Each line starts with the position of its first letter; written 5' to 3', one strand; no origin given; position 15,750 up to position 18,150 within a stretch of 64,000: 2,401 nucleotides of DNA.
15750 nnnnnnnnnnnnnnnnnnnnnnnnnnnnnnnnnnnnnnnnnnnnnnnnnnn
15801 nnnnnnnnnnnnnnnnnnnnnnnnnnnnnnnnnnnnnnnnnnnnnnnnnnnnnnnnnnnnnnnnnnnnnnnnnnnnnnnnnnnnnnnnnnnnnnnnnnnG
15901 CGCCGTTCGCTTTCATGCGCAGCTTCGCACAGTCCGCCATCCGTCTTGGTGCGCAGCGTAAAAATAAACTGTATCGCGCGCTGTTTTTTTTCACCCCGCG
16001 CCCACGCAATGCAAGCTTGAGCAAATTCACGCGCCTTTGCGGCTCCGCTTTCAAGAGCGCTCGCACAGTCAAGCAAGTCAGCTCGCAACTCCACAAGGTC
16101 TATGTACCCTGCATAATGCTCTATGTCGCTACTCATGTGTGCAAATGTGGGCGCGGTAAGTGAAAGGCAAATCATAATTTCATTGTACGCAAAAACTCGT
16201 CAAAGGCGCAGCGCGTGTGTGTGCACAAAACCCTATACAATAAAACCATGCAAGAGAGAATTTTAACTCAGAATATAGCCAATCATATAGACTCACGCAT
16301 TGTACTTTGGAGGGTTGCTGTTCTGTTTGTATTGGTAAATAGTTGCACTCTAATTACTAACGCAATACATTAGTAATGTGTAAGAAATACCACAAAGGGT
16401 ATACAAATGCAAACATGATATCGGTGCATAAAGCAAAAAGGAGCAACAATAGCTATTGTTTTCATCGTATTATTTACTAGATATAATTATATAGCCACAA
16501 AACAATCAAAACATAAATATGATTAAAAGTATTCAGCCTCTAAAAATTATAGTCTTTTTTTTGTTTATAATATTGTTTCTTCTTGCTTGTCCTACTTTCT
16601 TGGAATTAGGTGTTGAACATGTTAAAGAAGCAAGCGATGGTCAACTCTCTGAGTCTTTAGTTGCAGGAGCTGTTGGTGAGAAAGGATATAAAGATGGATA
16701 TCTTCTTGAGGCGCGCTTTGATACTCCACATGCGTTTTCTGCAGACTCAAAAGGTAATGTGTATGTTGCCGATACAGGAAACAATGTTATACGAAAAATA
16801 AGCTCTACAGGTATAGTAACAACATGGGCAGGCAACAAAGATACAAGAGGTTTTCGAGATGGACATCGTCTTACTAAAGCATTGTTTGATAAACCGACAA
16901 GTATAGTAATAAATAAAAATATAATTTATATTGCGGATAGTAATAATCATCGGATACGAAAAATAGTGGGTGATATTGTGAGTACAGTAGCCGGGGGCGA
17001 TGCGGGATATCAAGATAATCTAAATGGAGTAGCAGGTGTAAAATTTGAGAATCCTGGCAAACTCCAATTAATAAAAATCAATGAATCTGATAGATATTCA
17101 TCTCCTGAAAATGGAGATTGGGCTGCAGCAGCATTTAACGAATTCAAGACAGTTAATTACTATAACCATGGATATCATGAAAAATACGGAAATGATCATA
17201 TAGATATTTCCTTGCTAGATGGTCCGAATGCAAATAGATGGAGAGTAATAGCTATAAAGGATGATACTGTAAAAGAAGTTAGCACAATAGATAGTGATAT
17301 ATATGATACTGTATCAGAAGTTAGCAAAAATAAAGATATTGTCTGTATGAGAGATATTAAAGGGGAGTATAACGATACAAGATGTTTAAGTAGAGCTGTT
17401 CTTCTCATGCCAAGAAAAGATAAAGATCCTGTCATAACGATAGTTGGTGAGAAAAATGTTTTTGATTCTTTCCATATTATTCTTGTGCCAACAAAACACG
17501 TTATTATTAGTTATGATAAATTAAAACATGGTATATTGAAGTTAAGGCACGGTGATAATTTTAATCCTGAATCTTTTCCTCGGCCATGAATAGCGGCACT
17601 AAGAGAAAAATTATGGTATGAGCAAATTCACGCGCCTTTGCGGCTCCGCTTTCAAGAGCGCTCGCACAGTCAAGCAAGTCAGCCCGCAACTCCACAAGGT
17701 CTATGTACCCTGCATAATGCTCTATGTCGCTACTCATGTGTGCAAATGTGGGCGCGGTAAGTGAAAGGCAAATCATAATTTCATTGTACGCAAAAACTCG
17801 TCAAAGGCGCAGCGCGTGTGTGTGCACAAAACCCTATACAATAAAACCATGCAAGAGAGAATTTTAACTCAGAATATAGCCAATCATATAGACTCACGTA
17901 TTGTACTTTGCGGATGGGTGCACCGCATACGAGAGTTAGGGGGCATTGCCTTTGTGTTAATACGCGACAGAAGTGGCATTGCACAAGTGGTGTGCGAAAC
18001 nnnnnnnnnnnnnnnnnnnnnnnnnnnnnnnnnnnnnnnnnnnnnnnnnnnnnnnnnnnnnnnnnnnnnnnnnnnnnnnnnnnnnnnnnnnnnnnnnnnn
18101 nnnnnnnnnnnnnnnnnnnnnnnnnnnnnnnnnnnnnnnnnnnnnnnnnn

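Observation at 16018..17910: AT-rich NHL-lipoprotein gene inserted between aroDE and the tRNA-ligase gene, flanked by a 292-bp direct duplication of the ancestral junction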

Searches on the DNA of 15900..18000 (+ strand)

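Call 72: search_rna_families(source=window, start=15900, end=18000, threshold=evalue, max_evalue=1)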
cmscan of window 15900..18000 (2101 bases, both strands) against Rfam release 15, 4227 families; matches with E-value up to 1: 1.
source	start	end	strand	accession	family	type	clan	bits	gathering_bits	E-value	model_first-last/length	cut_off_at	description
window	17102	17120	+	RF01360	CRISPR-DR47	Gene; CRISPR;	-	23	39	0.29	15-33/37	no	CRISPR RNA direct repeat element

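Call 73: search_dna_similar(query=window:16310-17618:+, collection=plasmids, mode=distant, max_rows=5)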
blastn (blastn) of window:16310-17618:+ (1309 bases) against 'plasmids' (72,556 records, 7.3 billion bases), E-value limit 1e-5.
No match.

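Call 74: search_dna_similar(query=window:16310-17618:+, collection=phages, mode=distant, max_rows=5)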
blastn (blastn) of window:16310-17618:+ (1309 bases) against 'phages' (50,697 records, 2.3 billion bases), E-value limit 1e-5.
No match.
